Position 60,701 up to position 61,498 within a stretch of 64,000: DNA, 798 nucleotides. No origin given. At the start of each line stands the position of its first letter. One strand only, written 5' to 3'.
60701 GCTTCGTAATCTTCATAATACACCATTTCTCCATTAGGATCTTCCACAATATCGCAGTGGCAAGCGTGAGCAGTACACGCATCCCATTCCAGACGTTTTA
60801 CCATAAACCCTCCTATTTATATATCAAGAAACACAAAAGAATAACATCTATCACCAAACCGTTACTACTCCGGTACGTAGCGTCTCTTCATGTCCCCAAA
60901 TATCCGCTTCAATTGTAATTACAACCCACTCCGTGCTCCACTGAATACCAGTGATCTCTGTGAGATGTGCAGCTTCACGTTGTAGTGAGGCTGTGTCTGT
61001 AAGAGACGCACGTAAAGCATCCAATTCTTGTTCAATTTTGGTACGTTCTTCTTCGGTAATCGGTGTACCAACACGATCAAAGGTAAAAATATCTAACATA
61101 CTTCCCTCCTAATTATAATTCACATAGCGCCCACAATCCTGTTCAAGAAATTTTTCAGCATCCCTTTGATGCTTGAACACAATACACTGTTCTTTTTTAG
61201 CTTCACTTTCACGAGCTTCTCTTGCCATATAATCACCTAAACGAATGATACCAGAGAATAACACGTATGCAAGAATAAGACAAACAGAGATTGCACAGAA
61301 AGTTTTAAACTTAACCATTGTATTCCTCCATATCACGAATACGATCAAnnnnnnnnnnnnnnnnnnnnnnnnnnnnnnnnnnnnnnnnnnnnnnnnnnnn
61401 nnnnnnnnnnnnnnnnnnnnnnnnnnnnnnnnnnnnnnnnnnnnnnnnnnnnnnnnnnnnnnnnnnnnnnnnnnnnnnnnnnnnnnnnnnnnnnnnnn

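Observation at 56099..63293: Three paralogous gene families dispersed through the minus-strand early array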

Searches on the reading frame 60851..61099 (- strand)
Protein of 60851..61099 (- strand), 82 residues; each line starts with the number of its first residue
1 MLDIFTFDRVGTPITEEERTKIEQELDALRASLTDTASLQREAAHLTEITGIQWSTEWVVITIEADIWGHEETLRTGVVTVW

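Call 94: search_protein_families(library=phrogs, max_evalue=0.01, proteins=[window:60851-61099:-])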
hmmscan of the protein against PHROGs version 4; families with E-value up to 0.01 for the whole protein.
window:60851-61099:- (82 aa): 1 family
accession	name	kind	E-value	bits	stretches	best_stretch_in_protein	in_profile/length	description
phrog_17168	-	unknown function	1.2e-14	55.2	1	3-82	2-81/81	-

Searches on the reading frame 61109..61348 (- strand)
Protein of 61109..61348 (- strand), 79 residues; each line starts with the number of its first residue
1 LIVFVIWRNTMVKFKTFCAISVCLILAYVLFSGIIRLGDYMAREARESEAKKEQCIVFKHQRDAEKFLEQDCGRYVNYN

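Call 10: search_protein_families(library=pfam, max_evalue=0.1, proteins=[window:61109-61348:-])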
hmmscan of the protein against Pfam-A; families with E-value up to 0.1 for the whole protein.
window:61109-61348:- (79 aa): 0 families

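Call 11: search_protein_families(library=phrogs, max_evalue=0.01, proteins=[window:61109-61348:-])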
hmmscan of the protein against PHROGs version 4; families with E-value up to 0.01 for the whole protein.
window:61109-61348:- (79 aa): 2 families
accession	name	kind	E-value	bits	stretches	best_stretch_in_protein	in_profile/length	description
phrog_15662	-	unknown function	2.4e-34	118.2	1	11-78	1-62/66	-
phrog_23204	-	unknown function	7.1e-07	30.3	1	29-79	19-69/74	-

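Call 76: search_protein_families(library=ncbifam, max_evalue=0.1, proteins=[window:61109-61318:-])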
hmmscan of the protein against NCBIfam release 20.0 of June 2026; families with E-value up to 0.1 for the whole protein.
window:61109-61318:- (69 aa): 0 families

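Call 84: search_dna_similar(query=window:61109-61318:-, collection=phages, mode=protein, rows=spread, max_rows=16, max_evalue=0.01)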
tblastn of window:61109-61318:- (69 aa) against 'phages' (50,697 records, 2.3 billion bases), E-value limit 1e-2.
Records with a match: 122; places in all: 122; records where one place covers at least 80% of the query: 55.
Best place of each record, by identity: >=99% 1; 95-99% 5; 90-95% 18; 80-90% 29; 60-80% 61; <60% 8.
By first word of the organism name: Escherichia 99; Klebsiella 7; Campylobacter 5; Justusliebigvirus 3; Phapecoctavirus 2; Enterobacteria 1; Salmonella 1; Serratia 1; Dompiswa 1; Shigella 1; and 1 more.
By host as written in the record: Escherichia coli 23; Escherichia coli K-12 MG1655 16; - 11; Escherichia sp. 5; Campylobacter jejuni 5; Escherichia coli K-12 4; Escherichia coli EC3.18 4; Escherichia coli O177 3; and 39 more.
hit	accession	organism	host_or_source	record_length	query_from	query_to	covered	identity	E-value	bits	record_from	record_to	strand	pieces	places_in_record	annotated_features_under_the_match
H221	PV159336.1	Escherichia phage W22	Escherichia sp.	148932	1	69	100%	100.0%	9e-31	117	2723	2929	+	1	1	W22000007: hypothetical protein | W22000006: hypothetical protein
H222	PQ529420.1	Escherichia phage Eryne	Escherichia coli UTI89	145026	1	69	100%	94.2%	1e-28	111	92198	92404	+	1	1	hypothetical protein (x2)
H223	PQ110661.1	Escherichia phage vB_EcoM_ZYD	Escherichia coli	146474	1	69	100%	92.8%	2e-28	110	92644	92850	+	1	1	hypothetical protein (x2)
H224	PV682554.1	Escherichia phage 92CQ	Escherichia coli 92CQ (ESBL-producing)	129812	1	69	100%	89.9%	2e-26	105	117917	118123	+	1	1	hypothetical protein (x2)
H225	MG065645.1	Campylobacter phage A145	Campylobacter jejuni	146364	1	69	100%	88.4%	1e-25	102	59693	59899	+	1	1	record has no annotation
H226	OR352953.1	Escherichia phage AV123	Escherichia coli ESBL012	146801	1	69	100%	87.0%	1e-25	102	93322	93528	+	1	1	hypothetical protein (x2)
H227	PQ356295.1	Escherichia phage KKE7M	Escherichia coli W3350 (Yale CGSC)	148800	1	69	100%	87.0%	2e-24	99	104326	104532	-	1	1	hypothetical protein (x2)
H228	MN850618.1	Escherichia phage tuntematon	Escherichia coli K-12 MG1655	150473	44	68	36%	64.0%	4e-4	42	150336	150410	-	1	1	none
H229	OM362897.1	Escherichia phage SKA64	Escherichia coli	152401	44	68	36%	64.0%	3e-3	39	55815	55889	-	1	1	hypothetical protein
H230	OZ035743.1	Phapecoctavirus DIJ07P1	-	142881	44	68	36%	64.0%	3e-3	39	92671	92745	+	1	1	record has no annotation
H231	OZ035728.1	Phapecoctavirus 536P1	-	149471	44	68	36%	64.0%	3e-3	39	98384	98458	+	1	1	record has no annotation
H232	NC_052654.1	Escherichia phage vB_EcoM-Ro121c4YLVW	Escherichia coli STEC O121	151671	44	68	36%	64.0%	3e-3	39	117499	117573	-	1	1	hypothetical protein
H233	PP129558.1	Escherichia phage vB_EcoM_01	Escherichia sp.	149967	44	68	36%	64.0%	3e-3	39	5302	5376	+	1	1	hypothetical protein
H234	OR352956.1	Escherichia phage AV126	Escherichia coli ESBL080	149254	44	69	38%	61.5%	2e-3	40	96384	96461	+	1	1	hypothetical protein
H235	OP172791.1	Escherichia phage ECO340P1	Shigella flexneri DA340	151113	44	69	38%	61.5%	2e-3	39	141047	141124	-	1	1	hypothetical protein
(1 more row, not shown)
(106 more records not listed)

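Call 86: get_annotated_region(hit=H224, flank=450)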
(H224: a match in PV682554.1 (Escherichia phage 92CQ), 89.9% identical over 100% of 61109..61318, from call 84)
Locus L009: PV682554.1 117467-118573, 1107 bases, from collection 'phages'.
description: Escherichia phage 92CQ, complete genome.
organism: Escherichia phage 92CQ (NCBI taxid 3433635)
taxonomy: Viruses
host: Escherichia coli 92CQ (ESBL-producing); source: sewage water of NDRI sewage treatment plant; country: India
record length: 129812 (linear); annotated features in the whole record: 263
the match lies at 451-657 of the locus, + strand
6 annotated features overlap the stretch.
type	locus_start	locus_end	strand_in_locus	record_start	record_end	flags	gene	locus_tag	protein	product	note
CDS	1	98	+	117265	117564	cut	-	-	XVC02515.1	hypothetical protein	-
CDS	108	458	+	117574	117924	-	-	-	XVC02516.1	hypothetical protein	-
CDS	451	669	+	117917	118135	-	-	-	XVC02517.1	hypothetical protein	-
CDS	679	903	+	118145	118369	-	-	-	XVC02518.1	hypothetical protein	-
CDS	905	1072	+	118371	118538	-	-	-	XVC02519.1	hypothetical protein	-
CDS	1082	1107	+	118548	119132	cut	-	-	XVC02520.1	hypothetical protein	-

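Call 87: get_annotated_region(hit=H225, flank=450)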
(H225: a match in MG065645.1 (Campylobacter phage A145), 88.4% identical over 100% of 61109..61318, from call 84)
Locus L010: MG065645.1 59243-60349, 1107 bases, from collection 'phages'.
description: UNVERIFIED: Campylobacter phage A145, complete genome.
organism: Campylobacter phage A145 (NCBI taxid 2047907)
taxonomy: Viruses; Duplodnaviria; Heunggongvirae; Uroviricota; Caudoviricetes; Stephanstirmvirinae; Justusliebigvirus
host: Campylobacter jejuni; source: chicken; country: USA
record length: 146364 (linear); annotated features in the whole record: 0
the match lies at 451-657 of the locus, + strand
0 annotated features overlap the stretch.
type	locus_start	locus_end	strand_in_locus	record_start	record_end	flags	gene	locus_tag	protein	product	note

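Call 88: get_annotated_region(hit=H226, flank=450)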
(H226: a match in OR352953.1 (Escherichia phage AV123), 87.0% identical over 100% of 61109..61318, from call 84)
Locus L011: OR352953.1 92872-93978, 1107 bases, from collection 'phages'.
description: Escherichia phage AV123, complete genome.
organism: Escherichia phage AV123 (NCBI taxid 3077268)
taxonomy: Viruses; Duplodnaviria; Heunggongvirae; Uroviricota; Caudoviricetes; Stephanstirmvirinae; Justusliebigvirus
host: Escherichia coli ESBL012; source: broiler feces; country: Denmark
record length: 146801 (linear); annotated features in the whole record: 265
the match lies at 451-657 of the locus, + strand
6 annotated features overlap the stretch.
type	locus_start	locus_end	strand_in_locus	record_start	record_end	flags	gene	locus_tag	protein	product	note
CDS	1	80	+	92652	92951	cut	-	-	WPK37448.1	hypothetical protein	-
CDS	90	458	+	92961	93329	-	-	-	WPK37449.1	hypothetical protein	-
CDS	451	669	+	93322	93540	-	-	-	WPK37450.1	hypothetical protein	-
CDS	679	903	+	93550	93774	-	-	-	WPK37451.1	hypothetical protein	-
CDS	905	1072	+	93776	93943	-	-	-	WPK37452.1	hypothetical protein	-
CDS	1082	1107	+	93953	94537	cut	-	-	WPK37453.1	hypothetical protein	-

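Call 89: get_annotated_region(hit=H227, flank=450)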
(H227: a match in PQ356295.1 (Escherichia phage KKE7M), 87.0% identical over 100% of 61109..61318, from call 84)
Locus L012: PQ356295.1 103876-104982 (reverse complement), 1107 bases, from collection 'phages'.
description: Escherichia phage KKE7M, complete genome.
organism: Escherichia phage KKE7M (NCBI taxid 3366623)
taxonomy: Viruses; Duplodnaviria; Heunggongvirae; Uroviricota; Caudoviricetes; Stephanstirmvirinae; Justusliebigvirus
host: Escherichia coli W3350 (Yale CGSC); source: drainage water; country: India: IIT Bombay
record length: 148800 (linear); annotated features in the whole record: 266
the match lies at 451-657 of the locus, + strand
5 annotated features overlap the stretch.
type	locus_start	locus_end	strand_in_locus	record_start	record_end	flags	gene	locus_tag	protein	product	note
CDS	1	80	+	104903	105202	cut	-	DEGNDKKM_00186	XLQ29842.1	hypothetical protein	-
CDS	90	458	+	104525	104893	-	-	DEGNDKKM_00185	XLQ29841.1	hypothetical protein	-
CDS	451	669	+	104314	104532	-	-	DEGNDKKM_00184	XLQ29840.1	hypothetical protein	-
CDS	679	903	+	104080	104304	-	-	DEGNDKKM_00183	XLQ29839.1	hypothetical protein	-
CDS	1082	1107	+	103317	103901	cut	-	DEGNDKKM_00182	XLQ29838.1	hypothetical protein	-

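Call 90: get_annotated_region(hit=H223, flank=450)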
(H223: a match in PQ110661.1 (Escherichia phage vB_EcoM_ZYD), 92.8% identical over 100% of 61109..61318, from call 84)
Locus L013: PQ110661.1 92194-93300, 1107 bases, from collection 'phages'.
description: Escherichia phage vB_EcoM_ZYD, complete genome.
organism: Escherichia phage vB_EcoM_ZYD (NCBI taxid 3240332)
taxonomy: Viruses; Duplodnaviria; Heunggongvirae; Uroviricota; Caudoviricetes; Vequintavirinae; Vequintavirus
host: Escherichia coli; source: river chelt; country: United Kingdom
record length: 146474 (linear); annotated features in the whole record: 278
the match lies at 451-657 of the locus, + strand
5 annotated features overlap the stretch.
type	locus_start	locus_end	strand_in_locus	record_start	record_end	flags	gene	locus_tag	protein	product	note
CDS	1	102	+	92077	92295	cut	-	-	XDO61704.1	hypothetical protein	-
CDS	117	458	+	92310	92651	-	-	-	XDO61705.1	hypothetical protein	-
CDS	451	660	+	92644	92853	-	-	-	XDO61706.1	hypothetical protein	-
CDS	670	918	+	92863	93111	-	-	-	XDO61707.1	hypothetical protein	-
CDS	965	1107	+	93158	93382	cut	-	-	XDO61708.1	hypothetical protein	-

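Call 93: search_protein_families(library=padloc, max_evalue=0.01, proteins=[window:61109-61318:-])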
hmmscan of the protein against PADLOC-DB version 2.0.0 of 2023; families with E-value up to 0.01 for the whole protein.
window:61109-61318:- (69 aa): 0 families
